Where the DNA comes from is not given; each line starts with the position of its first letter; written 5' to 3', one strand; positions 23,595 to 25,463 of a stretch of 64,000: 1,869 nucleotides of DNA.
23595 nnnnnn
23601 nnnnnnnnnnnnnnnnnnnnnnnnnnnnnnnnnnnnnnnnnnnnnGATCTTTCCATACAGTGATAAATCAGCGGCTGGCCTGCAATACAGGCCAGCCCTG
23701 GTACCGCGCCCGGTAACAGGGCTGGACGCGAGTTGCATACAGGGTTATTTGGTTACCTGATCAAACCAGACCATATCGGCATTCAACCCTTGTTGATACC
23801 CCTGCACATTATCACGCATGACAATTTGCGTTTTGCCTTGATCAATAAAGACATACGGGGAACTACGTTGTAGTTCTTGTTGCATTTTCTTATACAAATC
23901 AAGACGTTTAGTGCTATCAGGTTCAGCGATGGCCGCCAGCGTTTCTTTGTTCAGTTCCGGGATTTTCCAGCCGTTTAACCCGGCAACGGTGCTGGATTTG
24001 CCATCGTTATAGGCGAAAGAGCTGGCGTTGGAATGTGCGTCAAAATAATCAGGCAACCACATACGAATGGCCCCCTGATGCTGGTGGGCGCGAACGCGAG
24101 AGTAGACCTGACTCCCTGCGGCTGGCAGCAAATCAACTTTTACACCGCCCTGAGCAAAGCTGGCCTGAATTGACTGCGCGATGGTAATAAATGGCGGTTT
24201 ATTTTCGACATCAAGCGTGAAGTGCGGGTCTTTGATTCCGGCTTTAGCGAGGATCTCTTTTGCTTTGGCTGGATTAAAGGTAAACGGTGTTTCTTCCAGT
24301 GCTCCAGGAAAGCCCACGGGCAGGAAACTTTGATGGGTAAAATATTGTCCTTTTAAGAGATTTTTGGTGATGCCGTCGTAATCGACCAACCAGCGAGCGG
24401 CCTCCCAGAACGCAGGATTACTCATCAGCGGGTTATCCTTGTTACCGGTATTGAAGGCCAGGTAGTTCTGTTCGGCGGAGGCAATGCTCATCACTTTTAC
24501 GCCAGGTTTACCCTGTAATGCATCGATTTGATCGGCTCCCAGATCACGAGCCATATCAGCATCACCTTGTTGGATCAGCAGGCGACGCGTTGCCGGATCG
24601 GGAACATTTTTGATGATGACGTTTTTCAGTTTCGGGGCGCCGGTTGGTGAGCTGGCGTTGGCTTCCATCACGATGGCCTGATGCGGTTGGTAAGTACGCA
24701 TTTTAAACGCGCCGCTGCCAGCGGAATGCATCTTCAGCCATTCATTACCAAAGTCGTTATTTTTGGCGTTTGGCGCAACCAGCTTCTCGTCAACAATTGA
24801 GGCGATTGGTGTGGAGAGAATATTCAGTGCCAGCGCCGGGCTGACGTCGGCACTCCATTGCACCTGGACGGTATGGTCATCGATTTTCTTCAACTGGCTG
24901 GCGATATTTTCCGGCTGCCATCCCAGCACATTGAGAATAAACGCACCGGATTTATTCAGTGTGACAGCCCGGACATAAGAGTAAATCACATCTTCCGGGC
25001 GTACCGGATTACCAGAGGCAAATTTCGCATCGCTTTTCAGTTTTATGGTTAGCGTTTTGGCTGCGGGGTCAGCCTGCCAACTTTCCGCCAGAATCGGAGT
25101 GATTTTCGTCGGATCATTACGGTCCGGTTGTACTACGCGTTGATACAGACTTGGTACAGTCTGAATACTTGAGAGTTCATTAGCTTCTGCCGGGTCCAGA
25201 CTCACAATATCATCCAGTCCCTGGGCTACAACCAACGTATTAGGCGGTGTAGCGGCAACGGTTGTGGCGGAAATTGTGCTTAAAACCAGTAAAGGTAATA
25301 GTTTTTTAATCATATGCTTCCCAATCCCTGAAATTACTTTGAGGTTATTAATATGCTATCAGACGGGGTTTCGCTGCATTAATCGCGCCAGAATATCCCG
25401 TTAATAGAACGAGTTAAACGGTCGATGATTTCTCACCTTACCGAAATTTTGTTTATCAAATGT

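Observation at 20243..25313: Five-gene Nik/Opp-family ABC importer between yjcO and fdhF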

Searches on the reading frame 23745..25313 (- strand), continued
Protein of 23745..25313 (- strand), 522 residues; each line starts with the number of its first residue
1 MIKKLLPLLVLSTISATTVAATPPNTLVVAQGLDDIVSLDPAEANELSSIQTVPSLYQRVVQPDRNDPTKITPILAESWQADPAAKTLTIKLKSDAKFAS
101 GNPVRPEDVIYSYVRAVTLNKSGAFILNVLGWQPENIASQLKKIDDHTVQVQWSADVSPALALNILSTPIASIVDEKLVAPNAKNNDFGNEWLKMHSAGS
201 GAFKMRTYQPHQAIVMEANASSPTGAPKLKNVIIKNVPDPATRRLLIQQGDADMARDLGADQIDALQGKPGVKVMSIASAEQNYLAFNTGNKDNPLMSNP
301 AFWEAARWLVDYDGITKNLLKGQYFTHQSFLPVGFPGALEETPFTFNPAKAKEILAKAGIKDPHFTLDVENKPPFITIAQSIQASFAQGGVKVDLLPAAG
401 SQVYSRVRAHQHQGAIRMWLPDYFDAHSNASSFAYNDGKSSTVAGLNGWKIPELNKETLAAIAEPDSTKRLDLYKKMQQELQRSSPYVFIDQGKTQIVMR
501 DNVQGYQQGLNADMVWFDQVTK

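Call 71: fold_search(model_id=the predicted structure, library=pdb)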
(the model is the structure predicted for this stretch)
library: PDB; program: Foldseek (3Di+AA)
matches with E <= 10: 1061; with E <= 0.001: 172
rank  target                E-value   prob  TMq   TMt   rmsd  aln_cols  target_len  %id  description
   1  5u4o                  9.8e-39  1.00  0.84  0.92   2.7       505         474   22  A 2.05A X-Ray Structureof A Bacterial Extracellular Solute-binding Protein, family 5 for Bacillus anthracis str. Ames (released 2017-03-08)
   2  1dpe                  1.2e-38  1.00  0.79  0.81   4.7       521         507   22  DIPEPTIDE-BINDING PROTEIN (released 1996-08-17)
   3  3m8u                  1.3e-38  1.00  0.78  0.80   4.4       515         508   22  Crystal structure of glutathione-binding protein A (GbpA) from Haemophilus parasuis SH0165 in complex with glutathione d (released 2010-07-14)
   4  5f1q_A                3.5e-38  1.00  0.75  0.76   4.6       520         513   22  Crystal Structure of Periplasmic Dipeptide Transport Protein from Yersinia pestis (released 2015-12-23)
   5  3tpa                  5.0e-38  1.00  0.81  0.83   4.5       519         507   22  Structure of HbpA2 from Haemophilus parasuis (released 2011-11-30)
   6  7kz8                  6.0e-38  1.00  0.73  0.79   4.8       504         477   21  Crystal structure of substrate-binding protein Aapf from Pseudomonas sp. PDC86 (released 2021-03-17)
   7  1uqw_A                7.5e-38  1.00  0.83  0.89   3.2       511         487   21  Crystal structure of yliB protein from escherichia coi (released 2003-10-22)
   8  5f1q_B                8.0e-38  1.00  0.74  0.76   4.8       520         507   22  Crystal Structure of Periplasmic Dipeptide Transport Protein from Yersinia pestis (released 2015-12-23)
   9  7kz9_A                1.9e-37  1.00  0.73  0.78   4.9       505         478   22  Crystal structure of Pseudomonas sp. PDC86 substrate-binding protein Aapf in complex with a signaling molecule HEHEAA (released 2021-03-17)
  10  7kz9_B                5.2e-37  1.00  0.73  0.78   4.8       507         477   21  Crystal structure of Pseudomonas sp. PDC86 substrate-binding protein Aapf in complex with a signaling molecule HEHEAA (released 2021-03-17)
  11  6ofq_A                1.1e-36  1.00  0.75  0.76   4.6       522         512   23  ABC transporter-associated periplasmic binding protein DppA from Helicobacter pylori in complex with peptide STSA (released 2019-08-21)
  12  1dpp_A                1.3e-36  1.00  0.72  0.74   5.0       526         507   21  DIPEPTIDE BINDING PROTEIN COMPLEX WITH GLYCYL-L-LEUCINE (released 1995-12-07)
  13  4toz_A                1.7e-36  1.00  0.81  0.82   4.6       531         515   21  MppA Periplasmic Murein Tripeptide Binding Protein, Unliganded Open Form (released 2015-06-10)
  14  8z1z_F                7.5e-36  1.00  0.81  0.83   4.1       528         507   20  Cryo-EM structure of Escherichia coli DppAR383D+D436RBCDF in pre-catalytic state (released 2025-04-16)
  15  4toz_B                7.5e-36  1.00  0.80  0.81   3.9       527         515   21  MppA Periplasmic Murein Tripeptide Binding Protein, Unliganded Open Form (released 2015-06-10)
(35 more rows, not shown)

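Call 79: list_cluster_members(proteins=[window:23745-25313:-])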
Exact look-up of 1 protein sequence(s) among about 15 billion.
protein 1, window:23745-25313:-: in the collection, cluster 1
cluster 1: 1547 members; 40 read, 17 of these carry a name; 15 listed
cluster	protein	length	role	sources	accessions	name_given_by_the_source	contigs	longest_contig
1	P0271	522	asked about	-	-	TPA: ABC transporter substrate-binding protein [Escherichia coli] | peptide/nickel transport system substrate-binding protein | ABC transporter substrate-binding protein n=9 Tax=Escherichia coli TaxID=562 ...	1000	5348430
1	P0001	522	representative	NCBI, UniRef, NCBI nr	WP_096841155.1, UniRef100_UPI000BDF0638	ABC transporter substrate-binding protein [Escherichia coli] | ABC transporter substrate-binding protein n=1 Tax=Escherichia coli TaxID=562 ...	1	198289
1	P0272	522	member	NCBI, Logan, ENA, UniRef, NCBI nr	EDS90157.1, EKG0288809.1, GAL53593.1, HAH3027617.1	ABC transporter substrate-binding protein [Escherichia albertii NBRC 107761 = DSM 17582] | Extracellular solute-binding protein, family 5 n=1 Tax=Escherichia albertii (strain ... | ABC transporter substrate-binding protein [Escherichia albertii]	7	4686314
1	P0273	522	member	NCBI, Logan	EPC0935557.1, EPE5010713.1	ABC transporter substrate-binding protein [Escherichia coli]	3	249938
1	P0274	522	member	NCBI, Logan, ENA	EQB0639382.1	ABC transporter substrate-binding protein [Escherichia coli]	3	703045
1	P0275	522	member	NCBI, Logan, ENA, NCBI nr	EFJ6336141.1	ABC transporter substrate-binding protein [Escherichia coli]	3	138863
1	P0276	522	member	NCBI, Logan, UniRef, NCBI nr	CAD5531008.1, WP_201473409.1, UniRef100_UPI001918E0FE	ABC transporter substrate-binding protein [Escherichia coli] | ABC transporter substrate-binding protein n=1 Tax=Escherichia coli TaxID=562 ...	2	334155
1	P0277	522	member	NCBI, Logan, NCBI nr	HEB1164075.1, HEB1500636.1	TPA: ABC transporter substrate-binding protein [Escherichia albertii] | ABC transporter substrate-binding protein [Escherichia albertii]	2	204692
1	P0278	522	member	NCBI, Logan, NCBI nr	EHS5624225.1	ABC transporter substrate-binding protein [Escherichia coli]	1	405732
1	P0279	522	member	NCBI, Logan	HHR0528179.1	TPA: ABC transporter substrate-binding protein [Escherichia coli]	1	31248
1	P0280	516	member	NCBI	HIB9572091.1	TPA: ABC transporter substrate-binding protein, partial [Escherichia coli]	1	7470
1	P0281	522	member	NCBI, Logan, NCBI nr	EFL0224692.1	ABC transporter substrate-binding protein [Escherichia coli]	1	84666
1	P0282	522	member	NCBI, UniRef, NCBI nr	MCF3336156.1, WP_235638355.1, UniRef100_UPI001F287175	ABC transporter substrate-binding protein [Escherichia coli] | ABC transporter substrate-binding protein n=1 Tax=Escherichia coli TaxID=562 ...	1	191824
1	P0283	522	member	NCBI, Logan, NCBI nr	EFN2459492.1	ABC transporter substrate-binding protein [Escherichia coli]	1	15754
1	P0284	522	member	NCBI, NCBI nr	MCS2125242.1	ABC transporter substrate-binding protein [Escherichia coli]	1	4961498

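Call 84: find_encoding_contigs(protein=P0004, flank=8000, max_places=2)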
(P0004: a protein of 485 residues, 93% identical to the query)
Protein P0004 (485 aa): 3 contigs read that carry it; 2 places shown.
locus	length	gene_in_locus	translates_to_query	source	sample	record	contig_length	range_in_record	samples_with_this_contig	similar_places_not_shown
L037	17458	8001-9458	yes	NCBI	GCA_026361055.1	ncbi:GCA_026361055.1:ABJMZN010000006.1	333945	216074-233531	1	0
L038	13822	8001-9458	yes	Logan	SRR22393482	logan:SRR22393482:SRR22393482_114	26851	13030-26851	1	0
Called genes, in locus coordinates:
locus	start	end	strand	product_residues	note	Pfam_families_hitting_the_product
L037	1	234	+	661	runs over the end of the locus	PF00753:Lactamase_B, PF12706:Lactamase_B_2 (faint), PF14863:Alkyl_sulf_dimr, PF14864:Alkyl_sulf_C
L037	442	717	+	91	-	PF17090:Ytca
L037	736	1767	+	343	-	PF25917:BSH_RND, PF25881:HH_YBHG (weak), PF25885:HH_EMRA (weak), PF25876:HH_MFP_RND (weak), PF25963:Beta-barrel_AAEA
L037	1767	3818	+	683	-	PF13515:FUSC_2, PF04632:FUSC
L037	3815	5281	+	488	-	PF02321:OEP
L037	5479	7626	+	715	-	-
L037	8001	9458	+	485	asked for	PF00496:SBP_bac_5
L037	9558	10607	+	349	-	PF19300:BPD_transp_1_N, PF00528:BPD_transp_1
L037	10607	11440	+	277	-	PF12911:OppC_N, PF00528:BPD_transp_1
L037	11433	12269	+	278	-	PF00005:ABC_tran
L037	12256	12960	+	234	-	PF00005:ABC_tran, PF13304:AAA_21 (faint)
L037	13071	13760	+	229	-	PF13432:TPR_16 (faint), PF08238:Sel1 (weak)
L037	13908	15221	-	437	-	PF00375:SDF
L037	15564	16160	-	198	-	PF23914:TPR_CcmH_CycH, PF07719:TPR_2 (faint)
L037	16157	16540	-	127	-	PF03918:CcmH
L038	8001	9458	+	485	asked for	PF00496:SBP_bac_5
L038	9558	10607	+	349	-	PF19300:BPD_transp_1_N, PF00528:BPD_transp_1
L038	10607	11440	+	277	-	PF12911:OppC_N, PF00528:BPD_transp_1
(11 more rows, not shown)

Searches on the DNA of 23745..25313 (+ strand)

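Call 23: search_dna_similar(query=window:23745-25313:+, collection=ecoli_genomes, mode=distant, max_rows=25, rows=spread, max_evalue=1e-20)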
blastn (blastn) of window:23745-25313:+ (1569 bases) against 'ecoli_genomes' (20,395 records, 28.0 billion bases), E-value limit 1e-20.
Records with a match: 1044; places in all: 1044; records where one place covers at least 80% of the query: 1044.
Genomes with a match: 1043 of 5426; with a place that covers at least 80% of the query: 1043. Places per genome that has any: lowest 1, median 1, highest 2. On chromosomes: 1042 places; on plasmids: 2.
Best place of each record, by identity: >=99% 1042; 95-99% 1; 90-95% 1.
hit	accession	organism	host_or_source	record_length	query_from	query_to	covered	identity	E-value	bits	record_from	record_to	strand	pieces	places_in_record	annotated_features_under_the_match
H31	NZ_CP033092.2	Escherichia coli DSM 30083 = JCM 1649 = ATCC 11775 strain ...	-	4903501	1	1569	100%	100.0%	0e+0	2830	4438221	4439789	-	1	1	ABC transporter substrate-binding protein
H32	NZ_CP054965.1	Escherichia coli strain STIN_95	Shatin WWTPs_95 WWTPs influent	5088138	1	1569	100%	100.0%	0e+0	2830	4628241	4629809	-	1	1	ABC transporter substrate-binding protein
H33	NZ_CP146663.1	Escherichia coli strain MS 110-3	Homo sapiens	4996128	1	1569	100%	100.0%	0e+0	2830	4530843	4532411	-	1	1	ABC transporter substrate-binding protein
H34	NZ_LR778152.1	Escherichia coli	water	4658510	1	1569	100%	100.0%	0e+0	2830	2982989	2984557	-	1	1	ABC transporter substrate-binding protein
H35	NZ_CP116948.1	Escherichia coli strain CUVET21-PYO5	dog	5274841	1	1569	100%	99.9%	0e+0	2826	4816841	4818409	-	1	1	ABC transporter substrate-binding protein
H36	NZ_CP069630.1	Escherichia coli strain ESM2.2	not applicable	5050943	1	1569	100%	99.9%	0e+0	2821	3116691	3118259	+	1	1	ABC transporter substrate-binding protein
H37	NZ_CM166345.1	Escherichia coli strain CH4811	Homo sapiens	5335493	1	1569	100%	99.9%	0e+0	2821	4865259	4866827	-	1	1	ABC transporter substrate-binding protein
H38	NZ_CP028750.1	Escherichia coli strain A25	monkey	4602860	1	1569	100%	99.8%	0e+0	2817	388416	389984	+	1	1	ABC transporter substrate-binding protein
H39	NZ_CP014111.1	Escherichia coli strain FDAARGOS_144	Homo sapiens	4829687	1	1569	100%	99.7%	0e+0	2808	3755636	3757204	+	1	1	ABC transporter substrate-binding protein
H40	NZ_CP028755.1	Escherichia coli strain A20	Mexican long-nosed bat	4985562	1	1569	100%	99.6%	0e+0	2799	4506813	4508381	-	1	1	ABC transporter substrate-binding protein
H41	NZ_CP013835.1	Escherichia coli strain JJ2434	Homo sapiens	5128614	1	1569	100%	99.5%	0e+0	2794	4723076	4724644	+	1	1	ABC transporter substrate-binding protein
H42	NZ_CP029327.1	Escherichia coli strain A37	Notomys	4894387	1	1569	100%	99.5%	0e+0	2794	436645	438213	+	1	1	ABC transporter substrate-binding protein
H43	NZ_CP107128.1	Escherichia coli strain S7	human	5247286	1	1569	100%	99.5%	0e+0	2794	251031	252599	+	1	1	ABC transporter substrate-binding protein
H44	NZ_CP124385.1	Escherichia coli strain AVS0153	environmental: river near WWTP effluent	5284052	1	1569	100%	99.5%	0e+0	2794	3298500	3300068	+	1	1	ABC transporter substrate-binding protein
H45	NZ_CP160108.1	Escherichia coli strain 729_141114_1_15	Poultry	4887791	1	1569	100%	99.5%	0e+0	2794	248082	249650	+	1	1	ABC transporter substrate-binding protein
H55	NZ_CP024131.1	Escherichia coli strain 14EC007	clinical patient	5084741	1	1569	100%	93.8%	0e+0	2388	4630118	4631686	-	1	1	ABC transporter substrate-binding protein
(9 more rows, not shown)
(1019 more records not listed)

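Call 27: get_annotated_region(hit=H55, flank=7000)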
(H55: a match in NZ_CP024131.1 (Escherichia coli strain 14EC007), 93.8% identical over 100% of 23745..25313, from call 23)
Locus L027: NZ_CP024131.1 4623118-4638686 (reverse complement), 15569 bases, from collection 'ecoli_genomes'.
description: Escherichia coli strain 14EC007 chromosome, complete genome
organism: Escherichia coli strain 14EC007 (NCBI taxid 562)
replicon: chromosome; assembly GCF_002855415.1
host: -; source: clinical patient; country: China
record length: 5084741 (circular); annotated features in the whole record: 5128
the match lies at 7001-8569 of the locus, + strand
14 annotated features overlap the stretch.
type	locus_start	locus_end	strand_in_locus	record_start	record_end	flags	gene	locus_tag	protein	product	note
CDS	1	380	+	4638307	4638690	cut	nrfF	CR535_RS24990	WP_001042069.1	heme lyase NrfEFG subunit NrfF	-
CDS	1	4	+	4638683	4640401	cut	nrfE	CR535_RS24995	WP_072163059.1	heme lyase CcmF/NrfE family subunit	-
CDS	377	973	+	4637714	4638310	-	nrfG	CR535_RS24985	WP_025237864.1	heme lyase NrfEFG subunit NrfG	-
CDS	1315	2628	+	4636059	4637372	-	gltP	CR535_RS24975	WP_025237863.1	glutamate/aspartate:proton symporter GltP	-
CDS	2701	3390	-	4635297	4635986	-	yjcO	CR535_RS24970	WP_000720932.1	Sel1 family TPR-like repeat protein YjcO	-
CDS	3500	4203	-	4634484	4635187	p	-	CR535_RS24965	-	ABC transporter ATP-binding protein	frameshifted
CDS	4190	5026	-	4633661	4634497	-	-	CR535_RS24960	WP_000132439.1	ABC transporter ATP-binding protein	-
CDS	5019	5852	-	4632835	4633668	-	-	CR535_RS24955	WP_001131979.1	ABC transporter permease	-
CDS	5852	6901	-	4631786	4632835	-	-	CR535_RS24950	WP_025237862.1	ABC transporter permease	-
CDS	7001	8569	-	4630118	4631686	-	-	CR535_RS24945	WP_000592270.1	ABC transporter substrate-binding protein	-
CDS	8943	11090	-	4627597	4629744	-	fdhF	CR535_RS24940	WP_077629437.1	formate dehydrogenase subunit alpha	-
CDS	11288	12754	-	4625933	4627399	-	mdtP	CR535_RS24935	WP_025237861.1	multidrug efflux transporter outer membrane subunit MdtP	-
CDS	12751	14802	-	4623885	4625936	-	mdtO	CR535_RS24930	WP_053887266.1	multidrug efflux transporter permease subunit MdtO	-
CDS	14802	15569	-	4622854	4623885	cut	mdtN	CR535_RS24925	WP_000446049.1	multidrug efflux transporter periplasmic adaptor subunit MdtN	-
